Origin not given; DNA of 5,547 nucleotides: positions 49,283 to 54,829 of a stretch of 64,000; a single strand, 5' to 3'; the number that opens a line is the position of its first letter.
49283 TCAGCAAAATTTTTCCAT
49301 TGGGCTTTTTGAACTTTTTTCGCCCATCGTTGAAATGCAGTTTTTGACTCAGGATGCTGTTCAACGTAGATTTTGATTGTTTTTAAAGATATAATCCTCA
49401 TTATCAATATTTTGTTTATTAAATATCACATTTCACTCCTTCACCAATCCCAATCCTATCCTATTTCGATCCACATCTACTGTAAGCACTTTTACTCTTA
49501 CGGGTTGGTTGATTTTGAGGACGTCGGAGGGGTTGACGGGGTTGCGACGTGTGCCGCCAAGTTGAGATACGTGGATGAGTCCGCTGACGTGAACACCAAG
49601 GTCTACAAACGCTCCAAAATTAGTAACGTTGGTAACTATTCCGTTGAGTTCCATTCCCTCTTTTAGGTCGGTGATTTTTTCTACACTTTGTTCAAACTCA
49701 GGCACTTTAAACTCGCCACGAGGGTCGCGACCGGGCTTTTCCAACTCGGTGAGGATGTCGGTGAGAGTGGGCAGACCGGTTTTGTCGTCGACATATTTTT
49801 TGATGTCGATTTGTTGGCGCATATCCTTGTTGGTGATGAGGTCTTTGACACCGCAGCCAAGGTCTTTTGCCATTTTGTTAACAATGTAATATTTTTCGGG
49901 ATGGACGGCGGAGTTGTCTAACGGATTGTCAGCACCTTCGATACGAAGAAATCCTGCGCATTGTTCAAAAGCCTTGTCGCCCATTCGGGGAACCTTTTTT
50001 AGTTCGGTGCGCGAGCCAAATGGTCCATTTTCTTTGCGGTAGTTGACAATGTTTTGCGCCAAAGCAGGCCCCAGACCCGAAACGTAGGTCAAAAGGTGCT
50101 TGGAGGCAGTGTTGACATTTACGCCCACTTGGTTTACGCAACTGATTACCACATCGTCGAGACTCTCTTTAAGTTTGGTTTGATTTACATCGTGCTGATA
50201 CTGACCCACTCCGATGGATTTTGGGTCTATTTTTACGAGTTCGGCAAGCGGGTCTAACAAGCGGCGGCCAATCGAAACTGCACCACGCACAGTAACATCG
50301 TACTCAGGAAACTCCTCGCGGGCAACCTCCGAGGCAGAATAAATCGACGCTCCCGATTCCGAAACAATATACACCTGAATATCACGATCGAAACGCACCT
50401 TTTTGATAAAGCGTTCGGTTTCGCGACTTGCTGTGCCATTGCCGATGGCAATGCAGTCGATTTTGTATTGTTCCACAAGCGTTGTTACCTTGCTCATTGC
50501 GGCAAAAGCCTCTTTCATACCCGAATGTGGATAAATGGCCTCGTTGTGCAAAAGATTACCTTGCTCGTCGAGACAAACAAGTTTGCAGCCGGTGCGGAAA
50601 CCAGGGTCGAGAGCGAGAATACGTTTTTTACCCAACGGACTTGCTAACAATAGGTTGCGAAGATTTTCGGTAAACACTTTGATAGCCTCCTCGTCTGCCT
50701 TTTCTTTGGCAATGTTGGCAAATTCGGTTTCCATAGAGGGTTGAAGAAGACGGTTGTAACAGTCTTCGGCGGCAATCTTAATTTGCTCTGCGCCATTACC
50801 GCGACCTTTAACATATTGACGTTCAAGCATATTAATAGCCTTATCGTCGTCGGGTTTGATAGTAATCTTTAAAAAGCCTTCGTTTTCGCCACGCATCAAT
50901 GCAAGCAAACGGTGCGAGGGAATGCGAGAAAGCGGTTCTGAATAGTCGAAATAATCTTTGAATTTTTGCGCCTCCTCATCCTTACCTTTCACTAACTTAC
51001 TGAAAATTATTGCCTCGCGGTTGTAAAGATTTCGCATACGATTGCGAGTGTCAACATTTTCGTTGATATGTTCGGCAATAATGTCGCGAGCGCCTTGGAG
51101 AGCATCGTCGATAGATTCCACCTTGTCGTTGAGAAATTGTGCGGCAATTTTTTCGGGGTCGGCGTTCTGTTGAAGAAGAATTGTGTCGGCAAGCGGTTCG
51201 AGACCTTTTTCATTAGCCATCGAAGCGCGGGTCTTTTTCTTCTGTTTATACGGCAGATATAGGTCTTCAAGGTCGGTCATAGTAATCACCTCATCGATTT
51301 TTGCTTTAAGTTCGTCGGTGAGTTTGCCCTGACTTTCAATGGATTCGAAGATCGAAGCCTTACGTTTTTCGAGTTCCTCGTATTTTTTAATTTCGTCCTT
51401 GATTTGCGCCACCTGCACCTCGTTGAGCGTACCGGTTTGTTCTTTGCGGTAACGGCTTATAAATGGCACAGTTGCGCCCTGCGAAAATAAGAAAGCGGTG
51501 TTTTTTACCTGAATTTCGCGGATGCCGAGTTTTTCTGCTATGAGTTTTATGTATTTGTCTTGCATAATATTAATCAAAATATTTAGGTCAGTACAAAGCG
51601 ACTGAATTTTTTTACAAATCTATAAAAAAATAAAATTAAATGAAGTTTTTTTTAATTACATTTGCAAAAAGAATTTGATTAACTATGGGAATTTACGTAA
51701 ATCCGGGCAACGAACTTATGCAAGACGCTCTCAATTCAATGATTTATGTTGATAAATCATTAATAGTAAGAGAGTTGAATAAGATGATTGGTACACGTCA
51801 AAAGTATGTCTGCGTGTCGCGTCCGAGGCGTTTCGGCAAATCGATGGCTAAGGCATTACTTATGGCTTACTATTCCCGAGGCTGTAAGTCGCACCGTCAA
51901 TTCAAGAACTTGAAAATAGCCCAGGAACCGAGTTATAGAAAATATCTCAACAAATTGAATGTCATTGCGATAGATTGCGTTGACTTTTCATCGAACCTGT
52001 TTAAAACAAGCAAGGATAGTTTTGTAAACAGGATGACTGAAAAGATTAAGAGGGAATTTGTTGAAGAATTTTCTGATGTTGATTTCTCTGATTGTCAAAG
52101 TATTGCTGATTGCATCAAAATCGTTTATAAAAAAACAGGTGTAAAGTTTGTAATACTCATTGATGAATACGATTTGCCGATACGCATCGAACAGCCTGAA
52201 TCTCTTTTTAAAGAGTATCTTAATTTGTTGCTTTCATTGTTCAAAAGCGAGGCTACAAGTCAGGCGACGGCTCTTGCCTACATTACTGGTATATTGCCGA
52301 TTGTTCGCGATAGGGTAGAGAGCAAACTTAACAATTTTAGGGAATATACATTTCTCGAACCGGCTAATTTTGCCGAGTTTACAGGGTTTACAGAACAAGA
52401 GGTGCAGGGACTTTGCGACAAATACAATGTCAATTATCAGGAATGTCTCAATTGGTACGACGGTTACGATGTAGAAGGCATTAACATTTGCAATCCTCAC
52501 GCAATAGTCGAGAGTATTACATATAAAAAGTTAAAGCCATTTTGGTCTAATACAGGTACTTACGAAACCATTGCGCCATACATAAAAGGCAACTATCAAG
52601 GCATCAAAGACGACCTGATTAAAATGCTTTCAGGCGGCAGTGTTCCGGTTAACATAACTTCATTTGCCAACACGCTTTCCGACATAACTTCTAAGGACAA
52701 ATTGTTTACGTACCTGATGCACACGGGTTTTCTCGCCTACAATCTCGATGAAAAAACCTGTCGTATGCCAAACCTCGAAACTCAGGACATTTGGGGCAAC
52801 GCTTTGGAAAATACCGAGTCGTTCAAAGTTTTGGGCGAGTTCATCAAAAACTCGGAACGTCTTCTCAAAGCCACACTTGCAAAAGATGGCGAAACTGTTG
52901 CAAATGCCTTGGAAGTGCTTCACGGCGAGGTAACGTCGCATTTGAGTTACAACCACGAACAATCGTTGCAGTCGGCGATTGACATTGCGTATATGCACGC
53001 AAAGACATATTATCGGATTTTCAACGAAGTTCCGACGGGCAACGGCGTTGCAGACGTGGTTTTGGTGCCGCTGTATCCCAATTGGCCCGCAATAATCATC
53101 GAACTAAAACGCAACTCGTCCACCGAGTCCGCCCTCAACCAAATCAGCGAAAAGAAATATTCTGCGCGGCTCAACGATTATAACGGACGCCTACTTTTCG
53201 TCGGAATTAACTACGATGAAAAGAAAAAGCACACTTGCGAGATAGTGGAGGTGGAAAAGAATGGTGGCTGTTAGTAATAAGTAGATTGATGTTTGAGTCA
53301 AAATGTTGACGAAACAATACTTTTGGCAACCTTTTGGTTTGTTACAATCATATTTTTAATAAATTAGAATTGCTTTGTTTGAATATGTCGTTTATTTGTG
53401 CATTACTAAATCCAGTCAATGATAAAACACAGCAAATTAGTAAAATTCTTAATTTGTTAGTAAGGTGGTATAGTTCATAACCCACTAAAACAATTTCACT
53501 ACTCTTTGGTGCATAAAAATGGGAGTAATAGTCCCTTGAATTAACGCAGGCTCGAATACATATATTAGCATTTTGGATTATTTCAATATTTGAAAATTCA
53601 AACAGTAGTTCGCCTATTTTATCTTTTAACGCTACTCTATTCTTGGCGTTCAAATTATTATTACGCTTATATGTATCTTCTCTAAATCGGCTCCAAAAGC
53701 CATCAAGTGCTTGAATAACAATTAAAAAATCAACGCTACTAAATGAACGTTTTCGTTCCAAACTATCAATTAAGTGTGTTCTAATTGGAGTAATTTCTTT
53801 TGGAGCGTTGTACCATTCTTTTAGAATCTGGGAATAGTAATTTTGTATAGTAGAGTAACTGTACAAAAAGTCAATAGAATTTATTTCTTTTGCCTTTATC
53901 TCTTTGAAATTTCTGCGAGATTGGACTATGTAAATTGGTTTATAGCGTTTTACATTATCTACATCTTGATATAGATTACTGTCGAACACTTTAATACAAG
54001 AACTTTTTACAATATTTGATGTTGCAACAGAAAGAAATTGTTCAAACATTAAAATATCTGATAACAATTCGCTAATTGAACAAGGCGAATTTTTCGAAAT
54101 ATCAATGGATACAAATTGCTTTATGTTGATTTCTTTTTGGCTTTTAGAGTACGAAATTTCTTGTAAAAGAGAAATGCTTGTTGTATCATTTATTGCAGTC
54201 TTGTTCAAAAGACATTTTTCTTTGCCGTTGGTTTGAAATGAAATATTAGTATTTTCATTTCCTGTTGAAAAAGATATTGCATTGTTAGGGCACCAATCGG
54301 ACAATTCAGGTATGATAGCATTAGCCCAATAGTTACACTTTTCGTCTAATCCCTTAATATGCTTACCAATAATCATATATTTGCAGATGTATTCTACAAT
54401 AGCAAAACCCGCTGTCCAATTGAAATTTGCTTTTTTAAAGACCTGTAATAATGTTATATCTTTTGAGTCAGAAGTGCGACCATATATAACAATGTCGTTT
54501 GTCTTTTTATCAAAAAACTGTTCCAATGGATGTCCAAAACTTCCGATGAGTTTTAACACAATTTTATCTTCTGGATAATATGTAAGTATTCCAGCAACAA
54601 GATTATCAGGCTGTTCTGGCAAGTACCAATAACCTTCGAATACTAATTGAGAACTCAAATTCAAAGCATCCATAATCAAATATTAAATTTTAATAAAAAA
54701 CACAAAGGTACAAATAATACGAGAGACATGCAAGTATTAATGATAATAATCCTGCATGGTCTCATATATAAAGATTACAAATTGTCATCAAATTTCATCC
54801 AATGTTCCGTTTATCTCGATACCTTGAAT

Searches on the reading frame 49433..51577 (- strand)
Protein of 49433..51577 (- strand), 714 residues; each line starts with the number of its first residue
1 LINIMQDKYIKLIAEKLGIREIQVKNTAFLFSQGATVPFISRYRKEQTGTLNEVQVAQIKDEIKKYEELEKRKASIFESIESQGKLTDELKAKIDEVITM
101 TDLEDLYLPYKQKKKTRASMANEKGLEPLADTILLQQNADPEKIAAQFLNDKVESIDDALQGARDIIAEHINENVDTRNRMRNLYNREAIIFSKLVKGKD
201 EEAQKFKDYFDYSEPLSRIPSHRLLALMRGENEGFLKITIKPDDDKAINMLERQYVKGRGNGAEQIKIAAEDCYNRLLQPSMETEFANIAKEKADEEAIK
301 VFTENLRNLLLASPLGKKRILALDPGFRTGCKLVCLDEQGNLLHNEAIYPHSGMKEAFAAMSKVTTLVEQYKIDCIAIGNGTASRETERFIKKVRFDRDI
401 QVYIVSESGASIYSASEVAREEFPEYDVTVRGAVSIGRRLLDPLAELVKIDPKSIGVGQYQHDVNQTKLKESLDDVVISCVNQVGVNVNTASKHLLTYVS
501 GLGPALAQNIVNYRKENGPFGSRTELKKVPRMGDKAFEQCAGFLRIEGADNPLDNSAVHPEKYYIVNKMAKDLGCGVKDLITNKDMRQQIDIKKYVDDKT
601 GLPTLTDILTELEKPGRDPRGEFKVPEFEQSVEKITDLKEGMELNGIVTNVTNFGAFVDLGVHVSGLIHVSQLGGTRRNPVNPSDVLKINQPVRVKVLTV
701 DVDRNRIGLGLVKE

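Call 8: search_protein_families(library=pfam, proteins=[window:49433-51577:-], max_evalue=0.001)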
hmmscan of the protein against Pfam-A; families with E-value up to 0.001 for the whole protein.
window:49433-51577:- (714 aa): 10 families
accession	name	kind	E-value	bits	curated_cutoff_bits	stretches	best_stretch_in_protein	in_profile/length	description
PF16921.10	Tex_YqgF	-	6.7e-49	165.9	27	1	318-440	1-125/126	Tex protein YqgF-like domain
PF22706.1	Tex_central_region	-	7.2e-40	137.3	27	1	137-302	2-178/178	Tex central region-like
PF12836.13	HHH_3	-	3.8e-31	107.4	27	1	481-545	1-65/65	Helix-hairpin-helix motif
PF17674.7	HHH_9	-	9.5e-27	94.1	23.1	1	551-620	1-70/70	HHH domain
PF09371.15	Tex_N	-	4.1e-26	90.9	32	1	8-81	2-75/75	Tex-like protein N-terminal domain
PF00575.29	S1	-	2.8e-19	69.7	22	1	638-710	2-72/74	S1 RNA binding domain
PF14635.12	HHH_7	-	5.2e-12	46.5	27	1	454-547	5-104/104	Helix-hairpin-helix motif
PF14639.11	YqgF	-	2.7e-06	27.7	35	1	365-448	56-147/150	Holliday-junction resolvase-like of SPT6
PF23459.1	S1_RRP5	-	3.4e-06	28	27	1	638-705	1-66/72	RRP5 S1 domain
PF03934.19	T2SSK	-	1.1e-05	26.2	24.2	1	486-534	1-49/63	Type II secretion system (T2SS), protein K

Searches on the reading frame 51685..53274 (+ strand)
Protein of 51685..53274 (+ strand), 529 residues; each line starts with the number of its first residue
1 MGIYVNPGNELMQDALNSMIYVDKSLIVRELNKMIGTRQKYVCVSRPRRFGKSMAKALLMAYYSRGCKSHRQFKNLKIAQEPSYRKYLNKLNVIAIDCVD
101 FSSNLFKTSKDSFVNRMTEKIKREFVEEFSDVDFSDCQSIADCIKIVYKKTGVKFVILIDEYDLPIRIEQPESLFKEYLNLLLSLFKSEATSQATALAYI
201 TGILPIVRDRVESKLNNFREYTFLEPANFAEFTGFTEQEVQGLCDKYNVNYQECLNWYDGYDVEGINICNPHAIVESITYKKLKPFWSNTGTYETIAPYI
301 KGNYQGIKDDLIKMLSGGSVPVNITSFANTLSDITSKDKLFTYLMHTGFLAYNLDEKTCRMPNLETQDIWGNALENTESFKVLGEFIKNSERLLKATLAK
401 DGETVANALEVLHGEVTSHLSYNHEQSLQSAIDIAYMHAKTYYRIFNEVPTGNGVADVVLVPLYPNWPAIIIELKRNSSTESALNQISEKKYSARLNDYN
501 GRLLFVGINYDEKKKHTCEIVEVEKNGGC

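Call 8: search_protein_families(library=pfam, proteins=[window:51685-53274:+], max_evalue=0.001)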
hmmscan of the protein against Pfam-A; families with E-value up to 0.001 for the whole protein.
window:51685-53274:+ (529 aa): 3 families
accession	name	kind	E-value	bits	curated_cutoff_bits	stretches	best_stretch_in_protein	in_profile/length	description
PF09820.16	AAA-ATPase_like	-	4.8e-27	95.5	26.1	1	17-210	13-199/201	Predicted AAA-ATPase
PF08011.17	PDDEXK_9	-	1e-07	32.3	25.5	1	434-518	11-103/105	PD-(D/E)XK nuclease superfamily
PF01637.24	ATPase_2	-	0.00023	21.5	33.2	1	84-260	50-217/225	ATPase domain predominantly from Archaea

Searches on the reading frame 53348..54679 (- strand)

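Call 8: search_protein_families(library=pfam, proteins=[window:53348-54679:-], max_evalue=0.001)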
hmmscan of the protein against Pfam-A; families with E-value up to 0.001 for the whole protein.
window:53348-54679:- (443 aa): 2 families
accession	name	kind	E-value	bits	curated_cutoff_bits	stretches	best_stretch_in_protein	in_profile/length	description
PF18862.6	ApeA_NTD1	-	1.1e-32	114.1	25.5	1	15-289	3-271/271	ApeA N-terminal domain 1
PF18739.6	HEPN_Apea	-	2.8e-15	57.4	24.4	1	319-427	1-135/136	Apea-like HEPN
